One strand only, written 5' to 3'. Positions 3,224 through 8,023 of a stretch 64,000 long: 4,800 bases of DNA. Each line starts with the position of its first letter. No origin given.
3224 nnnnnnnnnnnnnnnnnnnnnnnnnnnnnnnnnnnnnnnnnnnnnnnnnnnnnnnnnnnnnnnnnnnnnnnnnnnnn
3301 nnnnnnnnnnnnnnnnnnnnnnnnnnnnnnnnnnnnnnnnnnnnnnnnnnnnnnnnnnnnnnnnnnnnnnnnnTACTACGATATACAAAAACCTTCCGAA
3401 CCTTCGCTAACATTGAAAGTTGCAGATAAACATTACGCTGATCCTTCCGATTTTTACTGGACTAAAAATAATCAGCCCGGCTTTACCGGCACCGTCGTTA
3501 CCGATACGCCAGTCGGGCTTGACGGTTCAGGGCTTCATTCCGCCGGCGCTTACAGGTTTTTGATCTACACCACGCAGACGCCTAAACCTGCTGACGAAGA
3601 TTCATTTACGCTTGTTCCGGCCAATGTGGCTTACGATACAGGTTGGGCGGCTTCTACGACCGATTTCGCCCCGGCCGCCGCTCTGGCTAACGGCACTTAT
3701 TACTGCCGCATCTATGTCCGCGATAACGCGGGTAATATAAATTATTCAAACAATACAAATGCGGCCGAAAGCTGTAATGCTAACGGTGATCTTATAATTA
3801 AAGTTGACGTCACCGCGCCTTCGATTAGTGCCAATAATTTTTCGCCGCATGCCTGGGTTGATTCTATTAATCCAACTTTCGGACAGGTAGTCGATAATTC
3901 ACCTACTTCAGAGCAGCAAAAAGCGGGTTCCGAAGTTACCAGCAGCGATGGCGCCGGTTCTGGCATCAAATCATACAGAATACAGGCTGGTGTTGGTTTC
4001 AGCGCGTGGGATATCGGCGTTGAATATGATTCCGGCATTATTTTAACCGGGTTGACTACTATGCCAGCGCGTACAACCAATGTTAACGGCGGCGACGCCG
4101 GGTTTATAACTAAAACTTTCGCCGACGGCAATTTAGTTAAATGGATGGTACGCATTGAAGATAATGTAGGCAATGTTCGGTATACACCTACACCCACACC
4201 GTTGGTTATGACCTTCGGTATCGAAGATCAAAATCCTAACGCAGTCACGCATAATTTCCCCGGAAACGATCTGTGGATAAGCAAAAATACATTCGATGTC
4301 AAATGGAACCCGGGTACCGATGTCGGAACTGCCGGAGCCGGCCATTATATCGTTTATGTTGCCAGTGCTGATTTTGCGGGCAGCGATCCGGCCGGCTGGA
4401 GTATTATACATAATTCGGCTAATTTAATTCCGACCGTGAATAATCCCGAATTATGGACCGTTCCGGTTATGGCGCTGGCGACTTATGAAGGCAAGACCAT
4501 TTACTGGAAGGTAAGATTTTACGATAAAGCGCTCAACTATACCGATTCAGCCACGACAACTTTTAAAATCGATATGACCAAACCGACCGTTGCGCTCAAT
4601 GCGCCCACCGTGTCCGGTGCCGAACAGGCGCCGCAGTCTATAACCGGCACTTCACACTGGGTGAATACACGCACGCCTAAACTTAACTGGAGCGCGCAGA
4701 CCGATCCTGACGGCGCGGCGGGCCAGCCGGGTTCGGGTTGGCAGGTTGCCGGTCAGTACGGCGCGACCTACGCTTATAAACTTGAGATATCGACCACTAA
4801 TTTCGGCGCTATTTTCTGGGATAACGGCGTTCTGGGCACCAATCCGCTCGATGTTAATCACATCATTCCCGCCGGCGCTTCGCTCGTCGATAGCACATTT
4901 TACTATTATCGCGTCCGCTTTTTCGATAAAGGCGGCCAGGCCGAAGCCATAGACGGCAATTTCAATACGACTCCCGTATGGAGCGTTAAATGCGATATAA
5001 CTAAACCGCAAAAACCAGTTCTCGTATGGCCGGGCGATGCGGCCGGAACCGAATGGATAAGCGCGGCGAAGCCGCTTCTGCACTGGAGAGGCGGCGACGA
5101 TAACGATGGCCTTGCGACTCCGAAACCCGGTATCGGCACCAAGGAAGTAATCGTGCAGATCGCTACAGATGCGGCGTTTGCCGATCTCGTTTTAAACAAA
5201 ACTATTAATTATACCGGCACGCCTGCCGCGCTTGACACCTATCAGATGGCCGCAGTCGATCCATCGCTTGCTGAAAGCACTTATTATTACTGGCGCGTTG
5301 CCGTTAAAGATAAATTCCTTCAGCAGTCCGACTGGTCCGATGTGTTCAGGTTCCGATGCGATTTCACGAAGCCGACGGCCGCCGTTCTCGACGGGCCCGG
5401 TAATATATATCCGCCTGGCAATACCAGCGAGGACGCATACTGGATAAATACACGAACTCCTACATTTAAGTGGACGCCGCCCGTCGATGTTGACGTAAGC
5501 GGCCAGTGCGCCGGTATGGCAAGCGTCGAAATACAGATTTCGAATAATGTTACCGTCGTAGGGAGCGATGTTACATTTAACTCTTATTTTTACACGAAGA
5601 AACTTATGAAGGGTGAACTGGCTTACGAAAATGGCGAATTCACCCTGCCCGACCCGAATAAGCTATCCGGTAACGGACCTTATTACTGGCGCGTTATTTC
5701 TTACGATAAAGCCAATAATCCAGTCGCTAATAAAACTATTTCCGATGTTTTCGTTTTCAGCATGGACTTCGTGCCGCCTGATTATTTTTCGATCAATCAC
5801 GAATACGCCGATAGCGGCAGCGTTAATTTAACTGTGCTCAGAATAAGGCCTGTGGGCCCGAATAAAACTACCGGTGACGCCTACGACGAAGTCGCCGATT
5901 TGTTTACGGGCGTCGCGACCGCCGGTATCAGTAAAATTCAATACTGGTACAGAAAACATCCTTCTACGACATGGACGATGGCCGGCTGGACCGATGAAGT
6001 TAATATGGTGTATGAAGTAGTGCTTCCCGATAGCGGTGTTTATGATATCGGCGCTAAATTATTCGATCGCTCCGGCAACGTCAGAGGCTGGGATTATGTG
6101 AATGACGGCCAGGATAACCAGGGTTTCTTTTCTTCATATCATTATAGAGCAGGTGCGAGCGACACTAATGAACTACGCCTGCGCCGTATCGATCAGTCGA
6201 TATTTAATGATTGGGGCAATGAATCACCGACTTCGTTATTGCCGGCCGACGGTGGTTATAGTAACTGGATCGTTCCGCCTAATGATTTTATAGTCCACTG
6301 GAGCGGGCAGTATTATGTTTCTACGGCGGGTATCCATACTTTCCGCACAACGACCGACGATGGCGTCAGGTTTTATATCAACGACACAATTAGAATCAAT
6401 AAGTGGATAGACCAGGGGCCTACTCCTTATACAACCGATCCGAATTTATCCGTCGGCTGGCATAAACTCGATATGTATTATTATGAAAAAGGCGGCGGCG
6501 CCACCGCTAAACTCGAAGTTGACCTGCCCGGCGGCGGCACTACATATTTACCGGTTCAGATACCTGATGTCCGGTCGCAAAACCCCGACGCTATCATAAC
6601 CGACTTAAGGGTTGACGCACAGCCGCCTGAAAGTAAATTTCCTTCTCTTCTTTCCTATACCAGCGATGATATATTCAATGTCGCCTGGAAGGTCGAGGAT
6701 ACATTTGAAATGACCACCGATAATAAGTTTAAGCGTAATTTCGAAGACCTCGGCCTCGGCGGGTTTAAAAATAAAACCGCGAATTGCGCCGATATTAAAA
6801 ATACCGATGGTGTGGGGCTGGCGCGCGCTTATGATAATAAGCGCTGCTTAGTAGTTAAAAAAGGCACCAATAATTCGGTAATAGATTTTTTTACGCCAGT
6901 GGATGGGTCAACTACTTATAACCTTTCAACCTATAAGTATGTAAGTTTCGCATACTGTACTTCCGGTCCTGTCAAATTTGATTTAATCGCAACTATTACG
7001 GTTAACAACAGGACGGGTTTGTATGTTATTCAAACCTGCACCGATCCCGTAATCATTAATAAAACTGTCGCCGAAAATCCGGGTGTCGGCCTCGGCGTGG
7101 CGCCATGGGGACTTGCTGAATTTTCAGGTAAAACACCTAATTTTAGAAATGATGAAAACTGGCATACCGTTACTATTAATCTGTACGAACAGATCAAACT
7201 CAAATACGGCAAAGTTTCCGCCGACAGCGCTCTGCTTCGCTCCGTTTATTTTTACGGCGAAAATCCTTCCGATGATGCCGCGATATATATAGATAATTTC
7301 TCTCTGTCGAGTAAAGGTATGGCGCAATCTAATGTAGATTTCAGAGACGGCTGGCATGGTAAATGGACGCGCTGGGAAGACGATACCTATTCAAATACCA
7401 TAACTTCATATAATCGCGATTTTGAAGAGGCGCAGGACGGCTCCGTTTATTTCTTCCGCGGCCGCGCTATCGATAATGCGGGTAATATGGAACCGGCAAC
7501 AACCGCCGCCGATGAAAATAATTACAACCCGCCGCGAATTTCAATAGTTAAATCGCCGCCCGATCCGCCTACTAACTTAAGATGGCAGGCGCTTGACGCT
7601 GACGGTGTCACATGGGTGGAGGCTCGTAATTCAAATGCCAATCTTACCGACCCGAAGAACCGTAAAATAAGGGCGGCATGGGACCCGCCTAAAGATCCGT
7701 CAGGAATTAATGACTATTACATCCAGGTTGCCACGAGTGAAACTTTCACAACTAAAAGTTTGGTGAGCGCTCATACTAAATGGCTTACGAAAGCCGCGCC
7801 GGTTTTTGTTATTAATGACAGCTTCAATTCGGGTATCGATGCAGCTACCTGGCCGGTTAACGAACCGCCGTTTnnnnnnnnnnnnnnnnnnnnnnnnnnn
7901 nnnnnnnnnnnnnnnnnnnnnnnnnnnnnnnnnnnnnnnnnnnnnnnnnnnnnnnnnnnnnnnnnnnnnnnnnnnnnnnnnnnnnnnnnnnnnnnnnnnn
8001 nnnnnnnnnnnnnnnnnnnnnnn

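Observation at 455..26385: Approximately eight NHL six-bladed propellers (about 47 blades) in one polypeptide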

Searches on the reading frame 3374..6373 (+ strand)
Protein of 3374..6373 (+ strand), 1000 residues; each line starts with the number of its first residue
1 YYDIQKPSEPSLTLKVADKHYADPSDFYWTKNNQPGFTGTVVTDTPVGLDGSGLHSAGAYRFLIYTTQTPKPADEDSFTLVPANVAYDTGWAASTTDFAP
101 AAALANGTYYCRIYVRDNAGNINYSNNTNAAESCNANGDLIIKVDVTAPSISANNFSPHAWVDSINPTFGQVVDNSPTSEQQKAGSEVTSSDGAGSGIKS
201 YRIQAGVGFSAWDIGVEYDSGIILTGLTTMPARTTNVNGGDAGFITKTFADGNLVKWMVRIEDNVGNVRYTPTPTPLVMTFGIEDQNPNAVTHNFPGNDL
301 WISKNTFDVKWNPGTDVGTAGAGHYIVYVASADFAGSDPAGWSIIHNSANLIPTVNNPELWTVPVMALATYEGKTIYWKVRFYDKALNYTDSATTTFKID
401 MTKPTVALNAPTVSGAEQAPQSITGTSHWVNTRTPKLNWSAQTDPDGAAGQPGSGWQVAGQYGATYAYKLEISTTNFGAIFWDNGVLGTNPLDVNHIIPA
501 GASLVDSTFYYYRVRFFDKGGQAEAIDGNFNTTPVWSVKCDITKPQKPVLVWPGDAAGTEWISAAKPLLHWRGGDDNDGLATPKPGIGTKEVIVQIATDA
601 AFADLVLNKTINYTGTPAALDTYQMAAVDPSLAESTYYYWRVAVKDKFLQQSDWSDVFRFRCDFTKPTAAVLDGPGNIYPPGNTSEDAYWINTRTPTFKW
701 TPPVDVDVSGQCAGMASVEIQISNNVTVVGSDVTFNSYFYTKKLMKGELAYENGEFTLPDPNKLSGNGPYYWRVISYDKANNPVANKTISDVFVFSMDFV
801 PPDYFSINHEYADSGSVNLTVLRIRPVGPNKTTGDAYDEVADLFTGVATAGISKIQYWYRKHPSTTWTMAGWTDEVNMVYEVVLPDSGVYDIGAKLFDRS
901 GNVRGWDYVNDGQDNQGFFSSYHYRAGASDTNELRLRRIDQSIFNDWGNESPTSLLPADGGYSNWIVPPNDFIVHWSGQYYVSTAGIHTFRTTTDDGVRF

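Call 4: search_protein_families(library=pfam, proteins=[window:3374-6373:+], max_evalue=0.01)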
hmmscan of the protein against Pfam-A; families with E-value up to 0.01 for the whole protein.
window:3374-6373:+ (1000 aa): 3 families
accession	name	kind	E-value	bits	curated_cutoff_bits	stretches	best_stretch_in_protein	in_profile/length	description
PF25788.1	Ig_Rha78A_N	-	2.5e-14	53.8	27.4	1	613-662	52-101/105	Rha78A-like, N-terminal immunoglobulin domain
PF19077.6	Big_13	-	0.00027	21.8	27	0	92-127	60-95/102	Bacterial Ig-like domain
PF16656.11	Pur_ac_phosph_N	-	0.0037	18.2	30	0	590-661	26-92/93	Purple acid Phosphatase, N-terminal domain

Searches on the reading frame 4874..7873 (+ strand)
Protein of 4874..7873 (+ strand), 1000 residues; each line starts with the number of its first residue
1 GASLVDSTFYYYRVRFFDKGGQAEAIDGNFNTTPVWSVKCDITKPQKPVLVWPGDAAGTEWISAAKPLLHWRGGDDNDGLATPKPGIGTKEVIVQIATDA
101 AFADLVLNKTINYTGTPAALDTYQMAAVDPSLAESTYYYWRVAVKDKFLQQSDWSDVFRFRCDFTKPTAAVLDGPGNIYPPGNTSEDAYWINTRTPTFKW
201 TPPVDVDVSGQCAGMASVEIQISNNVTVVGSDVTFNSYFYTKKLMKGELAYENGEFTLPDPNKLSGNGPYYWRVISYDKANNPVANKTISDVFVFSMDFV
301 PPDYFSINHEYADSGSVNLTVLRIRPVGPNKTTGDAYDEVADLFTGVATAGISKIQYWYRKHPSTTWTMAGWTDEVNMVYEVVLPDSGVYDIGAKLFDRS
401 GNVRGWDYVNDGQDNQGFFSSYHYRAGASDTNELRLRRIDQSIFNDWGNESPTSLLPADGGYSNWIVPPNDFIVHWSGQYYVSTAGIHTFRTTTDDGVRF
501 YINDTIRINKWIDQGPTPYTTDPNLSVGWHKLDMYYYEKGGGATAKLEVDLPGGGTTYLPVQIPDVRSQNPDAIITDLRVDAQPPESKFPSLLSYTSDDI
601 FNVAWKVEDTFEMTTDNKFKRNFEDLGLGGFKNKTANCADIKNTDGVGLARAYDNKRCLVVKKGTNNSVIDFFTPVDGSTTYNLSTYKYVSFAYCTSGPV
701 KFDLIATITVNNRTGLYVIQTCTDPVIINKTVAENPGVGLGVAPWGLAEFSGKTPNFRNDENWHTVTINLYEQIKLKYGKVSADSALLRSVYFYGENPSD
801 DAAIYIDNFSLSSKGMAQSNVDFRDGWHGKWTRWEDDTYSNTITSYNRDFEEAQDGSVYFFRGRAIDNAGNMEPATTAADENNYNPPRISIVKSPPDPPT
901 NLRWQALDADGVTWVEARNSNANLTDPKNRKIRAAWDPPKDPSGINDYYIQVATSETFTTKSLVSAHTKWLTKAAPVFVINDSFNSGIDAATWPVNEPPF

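Call 21: search_protein_families(library=pfam, proteins=[window:4874-7873:+], max_evalue=0.01)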
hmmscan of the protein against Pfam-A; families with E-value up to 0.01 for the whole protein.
window:4874-7873:+ (1000 aa): 3 families
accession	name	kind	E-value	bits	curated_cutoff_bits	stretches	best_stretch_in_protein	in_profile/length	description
PF25788.1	Ig_Rha78A_N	-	3.8e-09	37.2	27.4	1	113-162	52-101/105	Rha78A-like, N-terminal immunoglobulin domain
PF07691.17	PA14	-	2.1e-07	31.3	24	1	467-555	41-139/147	PA14 domain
PF17957.7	Big_7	-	0.0014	19.7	24.1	0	899-944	19-64/70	Bacterial Ig domain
